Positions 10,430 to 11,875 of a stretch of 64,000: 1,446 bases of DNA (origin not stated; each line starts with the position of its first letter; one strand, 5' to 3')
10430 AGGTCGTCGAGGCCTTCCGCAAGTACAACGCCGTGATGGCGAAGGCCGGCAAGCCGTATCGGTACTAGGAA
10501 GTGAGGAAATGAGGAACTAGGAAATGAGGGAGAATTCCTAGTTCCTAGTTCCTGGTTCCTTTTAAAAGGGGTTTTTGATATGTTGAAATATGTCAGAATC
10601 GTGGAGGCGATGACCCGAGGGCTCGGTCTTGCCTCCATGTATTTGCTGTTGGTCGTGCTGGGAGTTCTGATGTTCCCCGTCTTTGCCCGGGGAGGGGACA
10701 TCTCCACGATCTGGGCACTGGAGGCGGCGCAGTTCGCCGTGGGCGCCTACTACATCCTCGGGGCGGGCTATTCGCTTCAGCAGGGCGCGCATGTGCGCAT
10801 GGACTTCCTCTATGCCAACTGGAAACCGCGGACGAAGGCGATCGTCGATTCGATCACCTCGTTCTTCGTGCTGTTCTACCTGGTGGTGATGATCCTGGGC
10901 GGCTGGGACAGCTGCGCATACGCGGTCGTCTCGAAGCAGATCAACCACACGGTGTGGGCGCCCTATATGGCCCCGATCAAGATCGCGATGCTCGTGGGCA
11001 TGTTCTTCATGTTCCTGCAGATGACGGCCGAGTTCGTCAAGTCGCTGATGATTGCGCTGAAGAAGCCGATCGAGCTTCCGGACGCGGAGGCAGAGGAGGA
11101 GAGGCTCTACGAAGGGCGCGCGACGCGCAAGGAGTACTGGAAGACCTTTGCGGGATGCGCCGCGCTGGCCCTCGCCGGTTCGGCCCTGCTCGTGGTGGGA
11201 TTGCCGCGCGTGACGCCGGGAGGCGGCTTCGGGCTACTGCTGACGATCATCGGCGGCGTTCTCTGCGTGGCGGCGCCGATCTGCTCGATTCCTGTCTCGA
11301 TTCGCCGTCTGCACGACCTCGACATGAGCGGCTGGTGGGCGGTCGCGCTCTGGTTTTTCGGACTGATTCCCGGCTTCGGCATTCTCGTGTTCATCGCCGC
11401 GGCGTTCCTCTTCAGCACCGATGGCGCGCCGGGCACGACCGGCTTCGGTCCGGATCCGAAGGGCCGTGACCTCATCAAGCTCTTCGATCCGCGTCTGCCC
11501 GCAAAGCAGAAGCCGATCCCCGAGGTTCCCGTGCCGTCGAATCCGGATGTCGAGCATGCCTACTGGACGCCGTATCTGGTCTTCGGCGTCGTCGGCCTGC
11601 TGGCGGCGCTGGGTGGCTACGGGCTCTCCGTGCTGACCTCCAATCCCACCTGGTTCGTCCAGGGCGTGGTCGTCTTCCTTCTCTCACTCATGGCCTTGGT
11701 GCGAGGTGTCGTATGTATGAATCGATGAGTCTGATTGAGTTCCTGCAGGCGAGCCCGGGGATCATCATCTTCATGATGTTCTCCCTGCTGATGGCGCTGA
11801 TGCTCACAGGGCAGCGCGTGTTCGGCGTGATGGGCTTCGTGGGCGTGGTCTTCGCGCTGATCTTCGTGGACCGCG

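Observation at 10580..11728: DctQ small permease fused to a DUF805 (YhaH-like) membrane domain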

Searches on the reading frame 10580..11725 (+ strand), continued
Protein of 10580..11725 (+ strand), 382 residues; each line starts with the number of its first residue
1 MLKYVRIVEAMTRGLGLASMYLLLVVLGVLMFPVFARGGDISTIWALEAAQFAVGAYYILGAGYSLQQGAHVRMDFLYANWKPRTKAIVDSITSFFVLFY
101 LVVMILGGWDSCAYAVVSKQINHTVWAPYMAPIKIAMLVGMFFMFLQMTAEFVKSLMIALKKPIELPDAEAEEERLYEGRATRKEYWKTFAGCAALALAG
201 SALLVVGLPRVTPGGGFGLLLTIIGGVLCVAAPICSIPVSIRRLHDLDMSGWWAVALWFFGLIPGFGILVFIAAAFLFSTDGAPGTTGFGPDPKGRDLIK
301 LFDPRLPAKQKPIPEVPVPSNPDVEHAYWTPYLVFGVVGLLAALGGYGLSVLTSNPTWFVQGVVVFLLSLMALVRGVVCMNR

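Call 31: fold_search(model_id=the predicted structure, library=pdb)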
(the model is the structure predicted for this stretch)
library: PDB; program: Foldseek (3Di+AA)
matches with E <= 10: 22; with E <= 0.001: 0
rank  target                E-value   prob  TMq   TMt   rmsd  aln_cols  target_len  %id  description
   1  8t46_B                2.0e+00  0.05  0.12  0.09  31.9       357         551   14  Transporter associated with antigen processing (TAP) in the apo state (released 2024-06-12)
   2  6h2f_A                2.2e+00  0.08  0.12  0.14  31.0       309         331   14  Structure of the pre-pore AhlB of the tripartite alpha-pore forming toxin, AHL, from Aeromonas hydrophila. (released 2019-07-10)
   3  9ocj_B                3.2e+00  0.05  0.12  0.09  31.0       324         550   16  Transporter associated with antigen processing (TAP) bound to the viral protein CPXV012 in the outward-facing open sta (released 2025-09-10)
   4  7qha_A                3.8e+00  0.57  0.26  0.52   5.7       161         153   19  Cryo-EM structure of the Tripartite ATP-independent Periplasmic (TRAP) transporter SiaQM from Photobacterium profundum (released 2022-12-21)
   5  6h2f_B                5.6e+00  0.06  0.14  0.15  39.0       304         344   12  Structure of the pre-pore AhlB of the tripartite alpha-pore forming toxin, AHL, from Aeromonas hydrophila. (released 2019-07-10)
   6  4o9u_B                5.9e+00  0.04  0.12  0.11  21.9       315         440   16  Mechanism of transhydrogenase coupling proton translocation and hydride transfer (released 2015-01-28)
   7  4o9p_B                6.4e+00  0.04  0.12  0.17  22.4       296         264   13  Crystal structure of Thermus thermophilis transhydrogeanse domain II dimer SeMet derivative (released 2014-06-11)
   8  9w1b_A                7.0e+00  0.07  0.16  0.12  24.4       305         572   13  Cryo-EM structure of a Fungal XPR1 with InsP6 (released 2026-03-18)
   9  8y62_R                7.0e+00  0.03  0.11  0.13  20.4       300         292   14  Cryo-EM structure of the C16:0 ceramide-bound FPR2-Gi complex (released 2025-02-05)
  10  8t4h_B                7.3e+00  0.02  0.12  0.09  28.9       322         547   17  Transporter associated with antigen processing (TAP) bound to the 8-mer peptide RRYQSTEL (released 2024-06-19)
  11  9jhj_R                7.6e+00  0.03  0.13  0.15  22.3       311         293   11  Cryo-EM structure of the C18:0 ceramide-bound FPR2-Gi complex (released 2025-03-19)
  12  7jni_A                7.6e+00  0.02  0.10  0.10  24.2       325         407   13  Crystal structure of the angiotensin II type 2 receptoror (AT2R) in complex with EMA401 (released 2022-02-09)
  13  8bzy_A                8.3e+00  0.03  0.14  0.13  24.8       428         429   13  Structure of SLC40/ferroportin in complex with vamifeport and synthetic nanobody Sy3 in occluded conformation (released 2023-03-22)
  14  8hiw_A                8.3e+00  0.02  0.13  0.13  20.6       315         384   10  AtALMT9 in the apo state (released 2024-03-06)
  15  4xes_A                8.7e+00  0.02  0.11  0.10  25.0       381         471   12  Structure of active-like neurotensin receptor (released 2015-07-29)
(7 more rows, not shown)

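Call 47: find_related_loci(query=A1, collection=genome_contigs, flank=6000)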
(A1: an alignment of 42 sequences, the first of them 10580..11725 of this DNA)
Query A1 (382 aa) in genome_contigs; peptide patterns used: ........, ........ (x = any residue, [..] = any of these).
81 stretches matched a pattern; 21 encode a relative of the query (tblastn E <= 1e-3); 21 distinct loci.
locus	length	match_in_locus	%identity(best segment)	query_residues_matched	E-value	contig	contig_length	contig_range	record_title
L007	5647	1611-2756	98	1-382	0e+0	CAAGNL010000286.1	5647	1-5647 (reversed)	MAG TPA_asm: Kiritimatiellae bacterium, isolate HGM23428, WGS project CAAGNL010000000 data, contig: SRS476839_98_k119_20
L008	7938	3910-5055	71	1-382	0e+0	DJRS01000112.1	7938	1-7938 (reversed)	MAG TPA_asm: Verrucomicrobia bacterium UBA6354 UBA6354_contig_4889, whole genome shotgun sequence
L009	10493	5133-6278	70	1-382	0e+0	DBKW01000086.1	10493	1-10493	MAG TPA_asm: Verrucomicrobia bacterium UBA740 UBA740_contig_622, whole genome shotgun sequence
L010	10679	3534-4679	71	1-382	0e+0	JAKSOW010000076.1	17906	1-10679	MAG: Kiritimatiellia bacterium isolate Horse_feces187 MAG187_76, whole genome shotgun sequence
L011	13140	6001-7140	70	3-382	3e-178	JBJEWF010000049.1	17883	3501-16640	MAG: Kiritimatiellia bacterium isolate PUUB15_bin.014 NODE_2870_length_17883_cov_12.050763, whole genome shotgun sequenc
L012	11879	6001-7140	68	3-382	3e-175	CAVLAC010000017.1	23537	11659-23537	bacterium isolate H07658-L1_cleanbin_000011 genome assembly, contig: Spades_H07658-L1_contig_462, whole genome shotgun s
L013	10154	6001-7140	68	3-382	8e-175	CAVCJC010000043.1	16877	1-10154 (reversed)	Lachnospira hominis isolate H07663-L1_cleanbin_000031 genome assembly, contig: Spades_H07663-L1_contig_2167, whole genom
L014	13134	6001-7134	71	4-381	4e-174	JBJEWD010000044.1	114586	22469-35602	MAG: Kiritimatiellia bacterium isolate LOHA06_bin.047 NODE_55_length_114586_cov_24.397700, whole genome shotgun sequence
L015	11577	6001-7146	69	1-382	3e-173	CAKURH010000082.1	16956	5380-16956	MAG: uncultured Kiritimatiellaeota bacterium isolate REFINED_METABAT215_TOP10_CONTIGS_1500_ASSEMBLY_K77_MERGED__Hadza_Ph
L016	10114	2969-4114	74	1-382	1e-172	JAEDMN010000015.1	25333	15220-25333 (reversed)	MAG: Kiritimatiellae bacterium isolate MAG267 NODE_1601_length_25333_cov_9.708877, whole genome shotgun sequence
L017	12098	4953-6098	67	1-382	3e-172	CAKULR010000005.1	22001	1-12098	MAG: uncultured Kiritimatiellaeota bacterium isolate REFINED_METABAT215_TOP10_CONTIGS_1500_ASSEMBLY_K77_MERGED__Hadza_Mo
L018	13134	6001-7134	68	5-382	5e-167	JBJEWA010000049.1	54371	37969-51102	MAG: Kiritimatiellia bacterium isolate LOHA43_bin.016 NODE_214_length_54371_cov_7.925197, whole genome shotgun sequence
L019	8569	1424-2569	67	1-382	3e-159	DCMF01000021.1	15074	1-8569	MAG TPA_asm: Verrucomicrobia bacterium UBA1629 UBA1629_contig_1529, whole genome shotgun sequence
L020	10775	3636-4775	68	3-382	5e-154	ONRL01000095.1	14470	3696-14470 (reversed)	uncultured Lentisphaerae bacterium isolate RUG572 genome assembly, contig: scaffold_6293, whole genome shotgun sequence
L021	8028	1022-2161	68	3-382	1e-148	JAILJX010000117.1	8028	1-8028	MAG: Kiritimatiellia bacterium isolate RUI187 k141_3294807_flag=0_multi=26.0000_len=8028, whole genome shotgun sequence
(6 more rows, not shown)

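Call 52: search_protein_families(library=pfam, proteins=[L011:8557-10137:+, L011:10163-11662:+, L011:11711-12736:+, L017:7586-8707:-], max_evalue=0.0001)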
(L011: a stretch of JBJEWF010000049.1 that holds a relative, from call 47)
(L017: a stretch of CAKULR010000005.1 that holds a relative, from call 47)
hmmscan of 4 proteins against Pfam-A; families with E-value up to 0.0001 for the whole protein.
L011:8557-10137:+ (527 aa): 2 families
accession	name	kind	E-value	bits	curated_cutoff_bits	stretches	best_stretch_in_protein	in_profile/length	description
PF19051.5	GFO_IDH_MocA_C2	-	2e-17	64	23.3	1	232-328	8-101/254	Oxidoreductase family, C-terminal alpha/beta domain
PF01408.29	GFO_IDH_MocA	-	4.8e-15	56.7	24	1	99-220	2-119/120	Oxidoreductase family, NAD-binding Rossmann fold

L011:10163-11662:+ (500 aa): 0 families

L011:11711-12736:+ (342 aa): 0 families

L017:7586-8707:- (373 aa): 0 families

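Call 69: list_cluster_members(proteins=[window:10580-11725:+, P0019, P0041, P0032])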
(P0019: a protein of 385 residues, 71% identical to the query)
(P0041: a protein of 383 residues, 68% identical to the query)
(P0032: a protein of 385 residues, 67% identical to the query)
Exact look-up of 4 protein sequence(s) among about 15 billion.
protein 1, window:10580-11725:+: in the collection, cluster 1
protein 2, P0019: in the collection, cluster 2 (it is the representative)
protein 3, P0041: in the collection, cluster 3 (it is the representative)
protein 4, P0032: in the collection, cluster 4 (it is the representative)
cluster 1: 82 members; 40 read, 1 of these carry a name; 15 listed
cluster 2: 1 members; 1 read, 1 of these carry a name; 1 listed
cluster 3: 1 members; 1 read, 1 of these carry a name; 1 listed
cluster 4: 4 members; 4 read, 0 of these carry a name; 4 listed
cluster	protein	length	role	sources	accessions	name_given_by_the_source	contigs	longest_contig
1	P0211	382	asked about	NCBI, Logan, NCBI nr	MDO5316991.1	MAG: DUF805 domain-containing protein [bacterium] | DUF805 domain-containing protein [bacterium]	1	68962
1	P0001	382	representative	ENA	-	-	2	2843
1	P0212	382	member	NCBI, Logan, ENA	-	-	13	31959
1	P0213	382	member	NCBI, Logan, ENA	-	-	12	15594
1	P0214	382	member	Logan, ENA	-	-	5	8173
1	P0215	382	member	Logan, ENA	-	-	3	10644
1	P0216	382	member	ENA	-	-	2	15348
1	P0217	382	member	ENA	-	-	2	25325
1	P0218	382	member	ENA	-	-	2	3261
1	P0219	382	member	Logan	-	-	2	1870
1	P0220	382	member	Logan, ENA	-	-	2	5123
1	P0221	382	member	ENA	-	-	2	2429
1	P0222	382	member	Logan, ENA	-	-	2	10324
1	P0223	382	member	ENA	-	-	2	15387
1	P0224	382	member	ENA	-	-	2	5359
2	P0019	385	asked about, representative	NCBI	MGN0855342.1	MAG: DUF805 domain-containing protein [Kiritimatiellia bacterium]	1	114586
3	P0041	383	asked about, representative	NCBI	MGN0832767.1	MAG: TRAP transporter small permease subunit [Kiritimatiellia bacterium]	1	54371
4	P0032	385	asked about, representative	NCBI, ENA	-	-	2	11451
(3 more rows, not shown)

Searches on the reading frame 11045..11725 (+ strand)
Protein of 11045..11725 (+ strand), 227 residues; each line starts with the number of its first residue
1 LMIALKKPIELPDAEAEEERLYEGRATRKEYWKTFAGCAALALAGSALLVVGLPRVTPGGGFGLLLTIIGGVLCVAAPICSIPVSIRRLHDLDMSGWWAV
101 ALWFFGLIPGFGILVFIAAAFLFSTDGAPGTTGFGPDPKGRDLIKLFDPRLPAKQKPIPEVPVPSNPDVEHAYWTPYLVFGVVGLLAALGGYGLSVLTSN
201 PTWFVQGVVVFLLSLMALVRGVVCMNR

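Call 78: predict_structure(alignment_id=A4)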
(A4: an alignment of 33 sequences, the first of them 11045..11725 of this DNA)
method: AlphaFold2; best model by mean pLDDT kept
length: 227 residues; sequences in the alignment: 33
mean_pLDDT: 80.1   pTM: 0.66
mean pLDDT of the five models: 80.1, 79.3, 73.7, 68.2, 65.4
residues with pLDDT >= 90: 75; 70-90: 94; 50-70: 49; < 50: 9
segments of 3 or more residues with pLDDT < 50: 144-149
pLDDT, mean of each block of 10 residues (from residue 1): 67 81 80 92 94 90 94 94 88 81 88 89 76 65 50 54 63 73 91 91 89 86 62
secondary structure, 60 per line:
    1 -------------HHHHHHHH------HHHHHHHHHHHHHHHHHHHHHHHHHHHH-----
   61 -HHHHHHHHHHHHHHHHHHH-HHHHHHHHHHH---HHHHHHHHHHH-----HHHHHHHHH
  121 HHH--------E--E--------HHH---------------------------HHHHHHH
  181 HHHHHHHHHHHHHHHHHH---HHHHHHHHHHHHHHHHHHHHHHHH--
elements in order: H14-21 H28-55 H62-80 H82-92 H96-106 H112-123 H174-198 H202-225

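Call 80: fold_search(model_id=the predicted structure, library=pdb)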
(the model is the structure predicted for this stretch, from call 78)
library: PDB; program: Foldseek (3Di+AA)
matches with E <= 10: 76; with E <= 0.001: 0
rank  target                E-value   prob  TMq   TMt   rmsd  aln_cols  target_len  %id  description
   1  3syv_D                1.3e+00  0.14  0.19  0.17  32.3       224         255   11  Crystal structure of mPACSIN 3 F-BAR domain mutant (released 2012-05-16)
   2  5xte_J                1.4e+00  0.18  0.27  0.18  18.9       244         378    9  Cryo-EM structure of human respiratory complex III (cytochrome bc1 complex) (released 2017-08-30)
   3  6sxf_A                1.4e+00  0.14  0.25  0.22  17.3       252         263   13  Crystal Structure of the Voltage-Gated Sodium Channel NavMs (F208L) in complex with Tamoxifen (2.8 Angstrom resolution (released 2021-02-03)
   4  2yiu_A                2.0e+00  0.15  0.27  0.17  17.8       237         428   14  X-ray structure of the dimeric cytochrome BC1 complex from the soil bacterium paracoccus denitrificans at 2.7 angstrom (released 2011-10-26)
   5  7q37                  2.0e+00  0.10  0.22  0.23  21.7       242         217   12  Crystal structure of proton pump MAR rhodopsin pressurized with krypton (released 2022-04-27)
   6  9zpo_A                2.5e+00  0.12  0.28  0.21  21.2       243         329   12  Cryo-EM structure of KCa3.1_I/calmodulin channel in complex with SKA31. (released 2026-01-14)
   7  6hcy_A                2.7e+00  0.08  0.20  0.12  16.7       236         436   14  human STEAP4 bound to NADP, FAD, heme and Fe(III)-NTA. (released 2018-10-24)
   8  8asi_B                3.2e+00  0.11  0.27  0.16  17.4       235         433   14  Four subunit cytochrome b-c1 complex from Rhodobacter sphaeroides in native nanodiscs - consensus refinement in the b- (released 2023-03-15)
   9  8asi_F                3.3e+00  0.11  0.27  0.16  17.4       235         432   14  Four subunit cytochrome b-c1 complex from Rhodobacter sphaeroides in native nanodiscs - consensus refinement in the b- (released 2023-03-15)
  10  8q1b_C                3.5e+00  0.12  0.27  0.18  16.0       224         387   13  III2-IV1 respiratory supercomplex from S. pombe (released 2023-11-15)
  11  8smr_D                3.5e+00  0.10  0.25  0.15  17.5       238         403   13  cytochrome bc1-cbb3 supercomplex from Pseudomonas aeruginosa (released 2023-10-11)
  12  8e73_O                3.8e+00  0.08  0.25  0.17  18.1       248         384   12  Vigna radiata supercomplex I+III2 (full bridge) (released 2023-01-11)
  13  6yz2                  3.8e+00  0.08  0.24  0.22  17.1       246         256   13  Full length Open-form Sodium Channel NavMs F208L (released 2020-11-11)
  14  8t4y_A                3.8e+00  0.08  0.24  0.13  18.9       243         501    9  Human HCN1 F186C S264C C309A bound to cAMP, reconstituted in LMNG + SPL (released 2024-06-19)
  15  4o7g_A                3.8e+00  0.07  0.23  0.24  19.4       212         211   14  Crystal Structure of Ascorbate-bound Cytochrome b561, crystal soaked in 1 M L-ascorbate for 40 minutes (released 2014-02-05)
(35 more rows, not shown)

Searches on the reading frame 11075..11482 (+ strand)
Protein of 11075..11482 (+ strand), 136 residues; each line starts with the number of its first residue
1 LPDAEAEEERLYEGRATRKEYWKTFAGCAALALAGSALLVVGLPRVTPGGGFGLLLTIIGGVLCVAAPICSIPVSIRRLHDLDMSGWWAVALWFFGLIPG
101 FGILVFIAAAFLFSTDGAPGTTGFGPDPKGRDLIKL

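Call 38: find_homologous_proteins(query=window:11075-11482:+, max_evalue=0.001)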
Query window:11075-11482:+ (136 aa): 9 proteins with E <= 0.001 among 267 candidates.
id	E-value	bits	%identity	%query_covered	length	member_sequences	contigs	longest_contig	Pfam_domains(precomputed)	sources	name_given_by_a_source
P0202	7.6e-10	57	39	88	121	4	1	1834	PF05656.21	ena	-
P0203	5.4e-9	54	35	87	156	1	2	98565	PF05656.21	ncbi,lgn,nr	ncbi:MAG: DUF805 domain-containing protein [Rhodobacterales bacterium]|nr:MAG: DUF805 domain-contain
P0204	2.2e-8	52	37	88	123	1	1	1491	PF05656.21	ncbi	-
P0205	2.4e-8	52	33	94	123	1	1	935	PF05656.21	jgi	-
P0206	4.9e-8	51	37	88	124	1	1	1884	PF05656.21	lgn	-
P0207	3.4e-7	48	37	90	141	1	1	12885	PF05656.21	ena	-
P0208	5.7e-5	41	37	62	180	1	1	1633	PF05656.21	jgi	jgi:uncharacterized membrane protein YhaH (DUF805 family)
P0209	1.3e-4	40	35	89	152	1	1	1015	PF05656.21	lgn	-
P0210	2.0e-4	39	31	89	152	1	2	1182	PF05656.21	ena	-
